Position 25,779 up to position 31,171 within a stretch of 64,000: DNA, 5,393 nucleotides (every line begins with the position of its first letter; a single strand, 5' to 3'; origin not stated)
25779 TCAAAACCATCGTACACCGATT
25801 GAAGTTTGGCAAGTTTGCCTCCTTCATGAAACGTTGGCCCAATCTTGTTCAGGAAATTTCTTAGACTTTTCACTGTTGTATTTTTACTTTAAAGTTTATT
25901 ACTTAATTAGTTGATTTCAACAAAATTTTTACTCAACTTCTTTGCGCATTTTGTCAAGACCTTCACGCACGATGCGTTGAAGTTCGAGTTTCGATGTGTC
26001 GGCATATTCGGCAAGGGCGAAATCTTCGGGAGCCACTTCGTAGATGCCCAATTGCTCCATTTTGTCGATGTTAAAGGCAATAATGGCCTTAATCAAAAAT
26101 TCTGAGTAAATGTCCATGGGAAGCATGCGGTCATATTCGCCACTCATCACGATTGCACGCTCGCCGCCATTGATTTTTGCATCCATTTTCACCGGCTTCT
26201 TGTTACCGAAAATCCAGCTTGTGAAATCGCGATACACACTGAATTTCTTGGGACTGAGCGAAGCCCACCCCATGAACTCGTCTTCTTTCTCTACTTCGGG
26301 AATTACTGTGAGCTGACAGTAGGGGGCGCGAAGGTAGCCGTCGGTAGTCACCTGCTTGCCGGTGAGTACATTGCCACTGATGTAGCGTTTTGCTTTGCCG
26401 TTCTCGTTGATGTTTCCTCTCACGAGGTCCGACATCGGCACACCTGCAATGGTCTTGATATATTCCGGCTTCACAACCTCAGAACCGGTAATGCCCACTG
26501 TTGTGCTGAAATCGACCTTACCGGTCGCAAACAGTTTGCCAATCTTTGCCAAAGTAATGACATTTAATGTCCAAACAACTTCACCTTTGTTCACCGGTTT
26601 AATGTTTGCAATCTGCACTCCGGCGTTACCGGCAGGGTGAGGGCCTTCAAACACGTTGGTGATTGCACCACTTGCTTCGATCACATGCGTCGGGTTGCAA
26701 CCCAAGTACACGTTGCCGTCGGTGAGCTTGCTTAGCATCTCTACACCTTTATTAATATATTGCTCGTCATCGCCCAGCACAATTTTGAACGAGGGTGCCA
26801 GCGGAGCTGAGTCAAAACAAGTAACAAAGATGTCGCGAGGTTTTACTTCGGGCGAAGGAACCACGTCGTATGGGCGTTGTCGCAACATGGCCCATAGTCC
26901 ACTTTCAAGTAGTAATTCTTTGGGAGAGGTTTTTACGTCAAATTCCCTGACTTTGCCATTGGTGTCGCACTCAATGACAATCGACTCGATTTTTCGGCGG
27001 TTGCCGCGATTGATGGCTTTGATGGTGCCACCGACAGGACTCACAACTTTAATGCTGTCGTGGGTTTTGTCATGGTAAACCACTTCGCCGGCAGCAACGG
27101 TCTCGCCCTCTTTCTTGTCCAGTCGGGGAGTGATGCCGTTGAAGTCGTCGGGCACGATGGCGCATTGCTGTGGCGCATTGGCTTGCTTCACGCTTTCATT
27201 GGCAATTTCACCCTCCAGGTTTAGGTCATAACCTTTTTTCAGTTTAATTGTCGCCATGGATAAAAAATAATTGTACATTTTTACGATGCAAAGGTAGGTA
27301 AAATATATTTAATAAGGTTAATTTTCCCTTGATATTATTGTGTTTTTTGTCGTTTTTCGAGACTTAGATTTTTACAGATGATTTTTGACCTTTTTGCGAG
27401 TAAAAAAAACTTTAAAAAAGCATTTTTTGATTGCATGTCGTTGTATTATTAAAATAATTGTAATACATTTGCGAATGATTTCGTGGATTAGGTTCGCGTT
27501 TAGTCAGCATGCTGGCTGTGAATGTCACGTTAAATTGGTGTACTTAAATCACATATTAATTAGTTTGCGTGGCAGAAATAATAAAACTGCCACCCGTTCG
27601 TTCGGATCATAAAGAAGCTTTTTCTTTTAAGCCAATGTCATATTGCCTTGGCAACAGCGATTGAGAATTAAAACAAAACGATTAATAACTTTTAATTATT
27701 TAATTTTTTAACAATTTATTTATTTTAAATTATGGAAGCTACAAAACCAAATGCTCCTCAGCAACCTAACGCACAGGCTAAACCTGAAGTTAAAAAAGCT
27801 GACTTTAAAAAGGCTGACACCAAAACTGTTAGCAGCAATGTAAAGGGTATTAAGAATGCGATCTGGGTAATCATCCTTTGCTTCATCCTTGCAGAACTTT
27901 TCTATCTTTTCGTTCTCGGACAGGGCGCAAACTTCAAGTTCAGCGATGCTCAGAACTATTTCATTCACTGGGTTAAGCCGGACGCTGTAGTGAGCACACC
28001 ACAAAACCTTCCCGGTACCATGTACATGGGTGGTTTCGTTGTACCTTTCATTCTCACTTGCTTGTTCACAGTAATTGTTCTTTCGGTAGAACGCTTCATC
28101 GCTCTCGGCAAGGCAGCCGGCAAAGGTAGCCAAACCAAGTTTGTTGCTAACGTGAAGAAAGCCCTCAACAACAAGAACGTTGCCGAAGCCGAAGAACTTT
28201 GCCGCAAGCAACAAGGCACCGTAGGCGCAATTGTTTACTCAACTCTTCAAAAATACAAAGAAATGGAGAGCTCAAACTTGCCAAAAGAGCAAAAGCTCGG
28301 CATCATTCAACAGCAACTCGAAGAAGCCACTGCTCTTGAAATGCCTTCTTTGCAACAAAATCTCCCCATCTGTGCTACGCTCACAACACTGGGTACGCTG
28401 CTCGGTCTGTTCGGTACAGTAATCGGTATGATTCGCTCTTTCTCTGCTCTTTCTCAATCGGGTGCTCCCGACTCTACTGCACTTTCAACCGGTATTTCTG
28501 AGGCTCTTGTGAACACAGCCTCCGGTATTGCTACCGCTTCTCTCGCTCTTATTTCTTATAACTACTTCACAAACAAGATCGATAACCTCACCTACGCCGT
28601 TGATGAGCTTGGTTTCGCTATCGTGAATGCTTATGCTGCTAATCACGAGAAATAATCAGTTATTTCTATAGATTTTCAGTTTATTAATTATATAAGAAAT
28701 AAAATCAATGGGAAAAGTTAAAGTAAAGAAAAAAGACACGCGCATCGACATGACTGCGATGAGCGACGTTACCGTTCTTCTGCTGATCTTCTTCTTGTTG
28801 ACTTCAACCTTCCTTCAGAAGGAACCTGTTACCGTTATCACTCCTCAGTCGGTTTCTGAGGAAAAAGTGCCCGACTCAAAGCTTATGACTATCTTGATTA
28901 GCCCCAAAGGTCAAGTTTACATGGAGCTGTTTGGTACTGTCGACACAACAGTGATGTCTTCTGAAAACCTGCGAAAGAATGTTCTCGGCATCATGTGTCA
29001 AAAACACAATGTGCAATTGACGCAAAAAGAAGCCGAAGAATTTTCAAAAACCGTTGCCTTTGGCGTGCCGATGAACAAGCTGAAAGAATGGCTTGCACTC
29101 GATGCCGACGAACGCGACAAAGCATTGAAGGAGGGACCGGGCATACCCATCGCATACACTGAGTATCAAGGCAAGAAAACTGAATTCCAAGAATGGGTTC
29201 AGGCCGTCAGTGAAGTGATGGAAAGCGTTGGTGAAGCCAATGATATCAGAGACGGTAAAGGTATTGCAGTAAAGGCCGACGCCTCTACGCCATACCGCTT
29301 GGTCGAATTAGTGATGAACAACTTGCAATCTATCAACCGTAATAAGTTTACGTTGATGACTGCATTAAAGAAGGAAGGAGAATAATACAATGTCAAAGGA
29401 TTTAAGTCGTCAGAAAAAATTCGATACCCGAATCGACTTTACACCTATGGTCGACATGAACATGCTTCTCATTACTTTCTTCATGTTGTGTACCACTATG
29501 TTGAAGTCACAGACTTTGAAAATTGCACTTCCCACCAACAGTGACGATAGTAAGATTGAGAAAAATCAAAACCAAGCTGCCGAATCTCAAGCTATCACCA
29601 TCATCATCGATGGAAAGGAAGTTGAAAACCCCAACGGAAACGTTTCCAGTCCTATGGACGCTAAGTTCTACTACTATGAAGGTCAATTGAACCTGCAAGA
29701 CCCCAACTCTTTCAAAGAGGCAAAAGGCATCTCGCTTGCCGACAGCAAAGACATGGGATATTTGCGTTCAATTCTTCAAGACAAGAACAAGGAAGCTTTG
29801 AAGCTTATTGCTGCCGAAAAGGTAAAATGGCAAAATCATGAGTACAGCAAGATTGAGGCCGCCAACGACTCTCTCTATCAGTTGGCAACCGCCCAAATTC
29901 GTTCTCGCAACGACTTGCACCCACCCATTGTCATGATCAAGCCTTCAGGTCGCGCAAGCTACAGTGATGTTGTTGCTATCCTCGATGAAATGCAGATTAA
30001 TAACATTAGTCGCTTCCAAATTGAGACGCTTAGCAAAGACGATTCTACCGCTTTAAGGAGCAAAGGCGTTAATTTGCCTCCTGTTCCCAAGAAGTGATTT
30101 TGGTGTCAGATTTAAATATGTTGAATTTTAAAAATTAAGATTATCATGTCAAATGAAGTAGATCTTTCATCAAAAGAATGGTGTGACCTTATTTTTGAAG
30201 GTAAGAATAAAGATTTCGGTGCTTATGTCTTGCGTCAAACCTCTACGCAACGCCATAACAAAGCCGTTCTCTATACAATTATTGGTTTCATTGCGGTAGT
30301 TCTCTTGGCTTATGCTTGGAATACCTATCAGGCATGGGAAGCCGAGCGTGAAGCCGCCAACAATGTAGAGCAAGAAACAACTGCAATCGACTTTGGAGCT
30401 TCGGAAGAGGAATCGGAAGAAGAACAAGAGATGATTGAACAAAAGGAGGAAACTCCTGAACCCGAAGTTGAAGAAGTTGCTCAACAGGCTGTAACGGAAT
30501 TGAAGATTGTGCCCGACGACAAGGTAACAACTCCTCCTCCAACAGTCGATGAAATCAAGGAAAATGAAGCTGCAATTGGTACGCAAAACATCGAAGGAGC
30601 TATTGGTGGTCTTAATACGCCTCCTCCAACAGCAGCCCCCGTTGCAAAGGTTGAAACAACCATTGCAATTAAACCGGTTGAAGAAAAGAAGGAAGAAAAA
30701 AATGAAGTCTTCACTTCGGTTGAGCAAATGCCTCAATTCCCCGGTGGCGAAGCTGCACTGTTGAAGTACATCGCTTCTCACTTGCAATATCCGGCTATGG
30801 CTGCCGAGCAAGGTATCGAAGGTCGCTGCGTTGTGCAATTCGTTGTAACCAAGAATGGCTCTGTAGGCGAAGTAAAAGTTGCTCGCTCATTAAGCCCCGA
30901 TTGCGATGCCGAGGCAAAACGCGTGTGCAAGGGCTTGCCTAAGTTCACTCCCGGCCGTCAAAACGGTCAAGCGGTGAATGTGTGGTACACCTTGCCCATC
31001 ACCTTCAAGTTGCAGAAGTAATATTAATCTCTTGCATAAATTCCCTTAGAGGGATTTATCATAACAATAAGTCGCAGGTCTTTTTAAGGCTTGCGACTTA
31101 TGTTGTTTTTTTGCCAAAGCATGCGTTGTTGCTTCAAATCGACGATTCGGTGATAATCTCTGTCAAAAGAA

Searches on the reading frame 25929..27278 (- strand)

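Call 99: search_protein_families(library=pfam, proteins=[window:25929-27278:-], max_evalue=0.00001)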
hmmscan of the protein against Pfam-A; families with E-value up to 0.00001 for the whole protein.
window:25929-27278:- (449 aa): 3 families
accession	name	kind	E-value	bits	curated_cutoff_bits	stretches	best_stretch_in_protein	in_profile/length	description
PF24836.1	NQRA_2nd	-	2.8e-42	144.7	25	1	120-255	7-145/145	NqrA second alpha/beta domain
PF05896.17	NQRA_N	-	6.7e-29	100.4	25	1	11-105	1-94/94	NqrA N-terminal barrel-sandwich hybrid domain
PF11973.14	NQRA_SLBB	-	5e-14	53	27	1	260-311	1-50/51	NQRA C-terminal domain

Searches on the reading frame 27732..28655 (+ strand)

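Call 99: search_protein_families(library=pfam, proteins=[window:27732-28655:+], max_evalue=0.00001)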
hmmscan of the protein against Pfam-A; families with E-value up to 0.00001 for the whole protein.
window:27732-28655:+ (307 aa): 1 family
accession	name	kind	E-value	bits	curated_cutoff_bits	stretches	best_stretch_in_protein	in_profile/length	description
PF01618.21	MotA_ExbB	-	6.7e-30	103.9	22.9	1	168-290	10-125/127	MotA/TolQ/ExbB proton channel family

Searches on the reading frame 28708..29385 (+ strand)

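Call 99: search_protein_families(library=pfam, proteins=[window:28708-29385:+], max_evalue=0.00001)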
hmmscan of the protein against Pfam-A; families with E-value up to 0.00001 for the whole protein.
window:28708-29385:+ (225 aa): 1 family
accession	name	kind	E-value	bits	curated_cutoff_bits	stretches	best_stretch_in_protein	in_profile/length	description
PF02472.21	ExbD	-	1.5e-18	67.5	25.4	1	7-218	2-125/128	Biopolymer transport protein ExbD/TolR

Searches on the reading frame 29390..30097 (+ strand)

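Call 99: search_protein_families(library=pfam, proteins=[window:29390-30097:+], max_evalue=0.00001)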
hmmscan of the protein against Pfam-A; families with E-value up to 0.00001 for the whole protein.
window:29390-30097:+ (235 aa): 1 family
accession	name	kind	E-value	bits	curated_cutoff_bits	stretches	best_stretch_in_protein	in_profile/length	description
PF02472.21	ExbD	-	1.2e-20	74.3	25.4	1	9-213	2-125/128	Biopolymer transport protein ExbD/TolR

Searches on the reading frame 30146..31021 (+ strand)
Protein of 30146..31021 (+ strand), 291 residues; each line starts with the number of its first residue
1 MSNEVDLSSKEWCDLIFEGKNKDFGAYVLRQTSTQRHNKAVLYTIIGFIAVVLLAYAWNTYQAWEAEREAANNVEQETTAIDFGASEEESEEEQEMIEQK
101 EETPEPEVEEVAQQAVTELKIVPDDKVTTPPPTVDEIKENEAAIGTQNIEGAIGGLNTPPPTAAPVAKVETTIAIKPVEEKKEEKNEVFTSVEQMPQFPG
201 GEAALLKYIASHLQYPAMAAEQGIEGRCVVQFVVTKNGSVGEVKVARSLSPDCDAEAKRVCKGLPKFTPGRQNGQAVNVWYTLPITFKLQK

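Call 12: search_protein_families(library=pfam, proteins=[window:30146-31021:+])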
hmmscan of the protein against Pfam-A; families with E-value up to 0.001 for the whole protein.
window:30146-31021:+ (291 aa): 1 family
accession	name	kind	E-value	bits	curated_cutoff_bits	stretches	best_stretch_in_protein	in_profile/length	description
PF03544.19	TonB_C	-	4.7e-22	78.7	24.6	1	212-289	2-79/79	Gram-negative bacterial TonB protein C-terminal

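Call 94: find_encoding_contigs(protein=window:30146-31021:+, flank=5000, max_places=6)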
Protein window:30146-31021:+ (291 aa): 1 contig read that carries it; 1 place shown.
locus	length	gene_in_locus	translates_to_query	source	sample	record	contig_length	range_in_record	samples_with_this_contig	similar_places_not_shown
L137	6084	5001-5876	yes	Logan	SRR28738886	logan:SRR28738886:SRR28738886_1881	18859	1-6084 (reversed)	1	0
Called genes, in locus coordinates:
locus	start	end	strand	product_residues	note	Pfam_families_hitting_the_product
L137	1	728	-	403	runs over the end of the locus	PF03116:NQR2_RnfD_RnfE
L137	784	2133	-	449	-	PF05896:NQRA_N, PF24836:NQRA_2nd, PF11973:NQRA_SLBB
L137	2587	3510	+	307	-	PF01618:MotA_ExbB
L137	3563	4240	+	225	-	PF02472:ExbD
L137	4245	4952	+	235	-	PF02472:ExbD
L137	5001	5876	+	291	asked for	PF28545:1TM_TonB_rel, PF03544:TonB_C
